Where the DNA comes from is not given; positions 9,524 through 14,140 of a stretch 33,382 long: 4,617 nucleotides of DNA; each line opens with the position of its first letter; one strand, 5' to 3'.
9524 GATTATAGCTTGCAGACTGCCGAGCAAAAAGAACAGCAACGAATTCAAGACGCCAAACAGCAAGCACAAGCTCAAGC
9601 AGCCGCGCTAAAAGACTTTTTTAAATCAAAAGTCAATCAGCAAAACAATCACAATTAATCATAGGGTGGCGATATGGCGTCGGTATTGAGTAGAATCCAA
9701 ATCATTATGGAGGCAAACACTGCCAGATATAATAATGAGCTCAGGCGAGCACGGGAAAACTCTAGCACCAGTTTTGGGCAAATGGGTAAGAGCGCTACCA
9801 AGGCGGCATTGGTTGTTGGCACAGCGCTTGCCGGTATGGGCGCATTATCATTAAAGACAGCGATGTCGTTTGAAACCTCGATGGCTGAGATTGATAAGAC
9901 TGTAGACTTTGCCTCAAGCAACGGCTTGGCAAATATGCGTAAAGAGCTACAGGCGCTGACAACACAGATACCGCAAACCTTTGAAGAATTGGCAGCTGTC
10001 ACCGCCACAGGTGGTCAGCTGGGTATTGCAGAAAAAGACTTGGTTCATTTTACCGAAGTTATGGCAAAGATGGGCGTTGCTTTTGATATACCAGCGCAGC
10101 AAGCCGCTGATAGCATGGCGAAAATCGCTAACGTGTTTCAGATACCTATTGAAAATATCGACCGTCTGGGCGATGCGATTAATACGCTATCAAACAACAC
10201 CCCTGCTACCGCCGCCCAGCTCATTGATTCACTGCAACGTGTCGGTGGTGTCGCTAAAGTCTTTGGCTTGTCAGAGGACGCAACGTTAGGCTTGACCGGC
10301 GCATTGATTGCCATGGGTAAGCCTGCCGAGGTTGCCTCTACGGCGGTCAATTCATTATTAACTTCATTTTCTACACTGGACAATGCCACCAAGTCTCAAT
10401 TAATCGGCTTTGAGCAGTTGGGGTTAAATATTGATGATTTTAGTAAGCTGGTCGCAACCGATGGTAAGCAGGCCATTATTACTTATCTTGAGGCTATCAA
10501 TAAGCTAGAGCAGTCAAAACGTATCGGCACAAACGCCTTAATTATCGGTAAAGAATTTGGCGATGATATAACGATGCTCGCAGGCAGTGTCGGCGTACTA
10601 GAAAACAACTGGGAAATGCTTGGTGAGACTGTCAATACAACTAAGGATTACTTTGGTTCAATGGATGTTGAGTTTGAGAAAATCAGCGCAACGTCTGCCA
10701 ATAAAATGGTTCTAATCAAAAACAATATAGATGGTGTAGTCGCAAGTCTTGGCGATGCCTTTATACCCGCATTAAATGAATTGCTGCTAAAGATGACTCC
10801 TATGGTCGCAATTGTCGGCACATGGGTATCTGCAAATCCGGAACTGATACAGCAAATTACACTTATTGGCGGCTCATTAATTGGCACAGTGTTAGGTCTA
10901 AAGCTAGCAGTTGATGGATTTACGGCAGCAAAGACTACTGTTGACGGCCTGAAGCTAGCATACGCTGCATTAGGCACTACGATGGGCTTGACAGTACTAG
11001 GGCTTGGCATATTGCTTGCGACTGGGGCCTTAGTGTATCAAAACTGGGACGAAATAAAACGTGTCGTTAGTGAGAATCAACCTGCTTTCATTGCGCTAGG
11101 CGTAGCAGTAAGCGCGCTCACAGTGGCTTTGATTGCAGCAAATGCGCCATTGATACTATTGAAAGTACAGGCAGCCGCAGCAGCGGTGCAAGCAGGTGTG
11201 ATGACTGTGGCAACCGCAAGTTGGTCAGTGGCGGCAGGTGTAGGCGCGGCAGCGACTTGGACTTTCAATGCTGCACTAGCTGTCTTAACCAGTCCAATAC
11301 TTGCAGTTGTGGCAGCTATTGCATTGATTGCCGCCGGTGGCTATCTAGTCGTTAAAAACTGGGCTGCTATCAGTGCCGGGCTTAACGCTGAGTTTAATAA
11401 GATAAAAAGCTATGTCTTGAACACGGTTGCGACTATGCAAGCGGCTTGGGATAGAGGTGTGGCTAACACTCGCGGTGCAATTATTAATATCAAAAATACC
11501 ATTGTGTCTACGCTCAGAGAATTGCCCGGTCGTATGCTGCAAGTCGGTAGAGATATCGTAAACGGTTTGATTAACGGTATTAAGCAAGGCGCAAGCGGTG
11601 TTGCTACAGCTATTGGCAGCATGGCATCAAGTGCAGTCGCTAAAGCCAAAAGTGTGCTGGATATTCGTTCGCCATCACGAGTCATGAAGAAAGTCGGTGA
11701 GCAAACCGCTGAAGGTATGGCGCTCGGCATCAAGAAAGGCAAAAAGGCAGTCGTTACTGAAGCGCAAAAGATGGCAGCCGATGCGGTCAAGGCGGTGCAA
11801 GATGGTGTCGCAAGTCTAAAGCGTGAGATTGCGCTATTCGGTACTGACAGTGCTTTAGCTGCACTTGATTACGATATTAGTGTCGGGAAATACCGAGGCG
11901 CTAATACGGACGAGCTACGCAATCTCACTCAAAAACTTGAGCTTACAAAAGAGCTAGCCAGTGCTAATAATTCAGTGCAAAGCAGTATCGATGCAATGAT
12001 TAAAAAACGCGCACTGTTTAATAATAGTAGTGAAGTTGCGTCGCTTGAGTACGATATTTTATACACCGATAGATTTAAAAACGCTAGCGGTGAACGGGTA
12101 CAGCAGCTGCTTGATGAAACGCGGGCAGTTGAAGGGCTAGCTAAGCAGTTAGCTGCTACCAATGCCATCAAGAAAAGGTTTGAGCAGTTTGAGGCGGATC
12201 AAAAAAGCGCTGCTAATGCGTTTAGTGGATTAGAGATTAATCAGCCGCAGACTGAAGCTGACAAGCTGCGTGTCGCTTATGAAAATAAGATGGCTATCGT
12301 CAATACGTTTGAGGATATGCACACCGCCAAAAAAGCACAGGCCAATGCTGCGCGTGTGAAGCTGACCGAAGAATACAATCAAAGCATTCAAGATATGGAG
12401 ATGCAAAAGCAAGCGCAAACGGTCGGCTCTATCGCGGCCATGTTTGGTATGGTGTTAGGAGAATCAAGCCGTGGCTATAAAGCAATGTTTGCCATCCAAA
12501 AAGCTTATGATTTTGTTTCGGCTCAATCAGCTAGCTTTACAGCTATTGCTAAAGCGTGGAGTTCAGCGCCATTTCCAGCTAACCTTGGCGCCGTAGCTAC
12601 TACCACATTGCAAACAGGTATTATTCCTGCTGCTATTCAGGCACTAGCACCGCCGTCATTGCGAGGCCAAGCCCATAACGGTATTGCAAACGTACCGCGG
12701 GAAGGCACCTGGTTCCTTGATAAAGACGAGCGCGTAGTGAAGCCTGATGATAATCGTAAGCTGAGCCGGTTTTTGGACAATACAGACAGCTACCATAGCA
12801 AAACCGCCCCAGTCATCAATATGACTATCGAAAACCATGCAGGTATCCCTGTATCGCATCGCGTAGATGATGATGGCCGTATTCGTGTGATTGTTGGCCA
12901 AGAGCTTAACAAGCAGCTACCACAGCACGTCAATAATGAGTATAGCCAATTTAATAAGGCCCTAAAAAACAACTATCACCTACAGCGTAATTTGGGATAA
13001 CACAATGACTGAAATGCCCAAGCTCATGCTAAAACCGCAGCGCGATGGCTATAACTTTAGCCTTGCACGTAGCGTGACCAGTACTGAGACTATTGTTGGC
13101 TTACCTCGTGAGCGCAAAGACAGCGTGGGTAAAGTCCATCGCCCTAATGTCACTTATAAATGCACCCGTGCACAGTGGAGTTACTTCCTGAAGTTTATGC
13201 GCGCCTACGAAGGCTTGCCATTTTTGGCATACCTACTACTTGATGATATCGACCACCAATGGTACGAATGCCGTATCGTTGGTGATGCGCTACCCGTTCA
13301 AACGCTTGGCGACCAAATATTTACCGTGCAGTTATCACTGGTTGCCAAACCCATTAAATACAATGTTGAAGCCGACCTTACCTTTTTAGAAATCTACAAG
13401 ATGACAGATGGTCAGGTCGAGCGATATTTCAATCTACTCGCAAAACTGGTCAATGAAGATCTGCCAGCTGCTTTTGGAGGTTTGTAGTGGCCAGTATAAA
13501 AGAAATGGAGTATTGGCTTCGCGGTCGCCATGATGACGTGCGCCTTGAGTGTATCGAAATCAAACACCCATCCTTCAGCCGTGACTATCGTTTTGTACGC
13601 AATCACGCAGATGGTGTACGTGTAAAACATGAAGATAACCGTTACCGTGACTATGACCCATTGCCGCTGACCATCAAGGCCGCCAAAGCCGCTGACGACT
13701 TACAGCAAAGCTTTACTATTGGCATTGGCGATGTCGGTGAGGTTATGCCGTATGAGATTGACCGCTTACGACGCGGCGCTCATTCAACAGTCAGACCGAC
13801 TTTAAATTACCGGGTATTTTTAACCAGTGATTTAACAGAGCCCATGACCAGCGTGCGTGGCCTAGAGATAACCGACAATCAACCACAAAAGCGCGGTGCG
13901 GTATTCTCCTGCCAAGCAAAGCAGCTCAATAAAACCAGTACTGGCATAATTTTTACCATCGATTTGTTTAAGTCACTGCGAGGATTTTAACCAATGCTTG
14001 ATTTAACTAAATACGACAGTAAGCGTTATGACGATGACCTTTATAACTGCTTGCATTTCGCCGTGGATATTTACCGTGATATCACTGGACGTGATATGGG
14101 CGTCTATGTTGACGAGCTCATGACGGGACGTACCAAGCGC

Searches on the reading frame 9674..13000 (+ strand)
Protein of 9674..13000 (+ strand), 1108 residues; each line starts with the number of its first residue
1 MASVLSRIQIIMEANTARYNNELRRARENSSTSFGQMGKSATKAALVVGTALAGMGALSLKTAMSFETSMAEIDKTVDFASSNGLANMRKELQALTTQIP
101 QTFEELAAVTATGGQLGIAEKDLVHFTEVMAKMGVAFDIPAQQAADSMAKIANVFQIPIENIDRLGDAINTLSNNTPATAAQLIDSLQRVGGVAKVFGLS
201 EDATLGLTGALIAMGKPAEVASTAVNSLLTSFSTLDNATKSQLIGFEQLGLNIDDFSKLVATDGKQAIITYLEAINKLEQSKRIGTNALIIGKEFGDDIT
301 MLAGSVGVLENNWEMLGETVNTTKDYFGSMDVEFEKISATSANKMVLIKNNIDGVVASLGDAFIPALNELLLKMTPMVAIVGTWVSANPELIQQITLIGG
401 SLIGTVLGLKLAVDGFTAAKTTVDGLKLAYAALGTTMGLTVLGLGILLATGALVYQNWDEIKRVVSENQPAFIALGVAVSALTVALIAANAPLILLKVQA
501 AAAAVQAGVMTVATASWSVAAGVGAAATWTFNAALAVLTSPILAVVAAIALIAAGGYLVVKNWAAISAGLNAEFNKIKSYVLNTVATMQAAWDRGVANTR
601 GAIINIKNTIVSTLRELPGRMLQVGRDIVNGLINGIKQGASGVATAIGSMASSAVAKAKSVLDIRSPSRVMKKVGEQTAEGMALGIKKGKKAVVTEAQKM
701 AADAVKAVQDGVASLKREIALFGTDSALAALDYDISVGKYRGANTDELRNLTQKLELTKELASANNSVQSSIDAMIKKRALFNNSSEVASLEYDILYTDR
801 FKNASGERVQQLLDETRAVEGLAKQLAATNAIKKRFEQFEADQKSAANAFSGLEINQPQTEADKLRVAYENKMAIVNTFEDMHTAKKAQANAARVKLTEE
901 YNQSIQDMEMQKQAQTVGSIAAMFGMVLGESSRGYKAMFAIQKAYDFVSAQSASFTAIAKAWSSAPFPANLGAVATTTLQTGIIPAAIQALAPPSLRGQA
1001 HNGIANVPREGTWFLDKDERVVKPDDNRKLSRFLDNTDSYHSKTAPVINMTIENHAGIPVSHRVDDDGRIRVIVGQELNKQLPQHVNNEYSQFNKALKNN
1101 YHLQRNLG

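Call 28: search_protein_families(library=pfam, proteins=[window:9674-13000:+], max_evalue=0.001)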
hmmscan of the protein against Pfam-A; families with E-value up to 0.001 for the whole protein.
window:9674-13000:+ (1108 aa): 1 family
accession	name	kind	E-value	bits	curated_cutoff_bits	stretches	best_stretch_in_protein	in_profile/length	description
PF10145.14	PhageMin_Tail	-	9.1e-32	111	33.2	1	90-284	2-193/201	Phage-related minor tail protein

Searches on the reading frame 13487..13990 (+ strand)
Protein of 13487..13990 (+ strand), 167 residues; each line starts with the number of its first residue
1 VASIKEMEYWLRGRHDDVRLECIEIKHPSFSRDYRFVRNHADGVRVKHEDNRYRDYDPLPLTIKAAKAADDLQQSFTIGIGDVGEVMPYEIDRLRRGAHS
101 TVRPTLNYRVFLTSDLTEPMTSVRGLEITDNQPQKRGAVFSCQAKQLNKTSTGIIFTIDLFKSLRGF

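Call 28: search_protein_families(library=pfam, proteins=[window:13487-13990:+], max_evalue=0.001)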
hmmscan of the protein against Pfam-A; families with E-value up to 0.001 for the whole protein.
window:13487-13990:+ (167 aa): 1 family
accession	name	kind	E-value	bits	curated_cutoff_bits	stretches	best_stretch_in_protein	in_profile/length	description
PF08875.16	DUF1833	-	4.4e-07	30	21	1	16-130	12-123/150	Domain of unknown function (DUF1833)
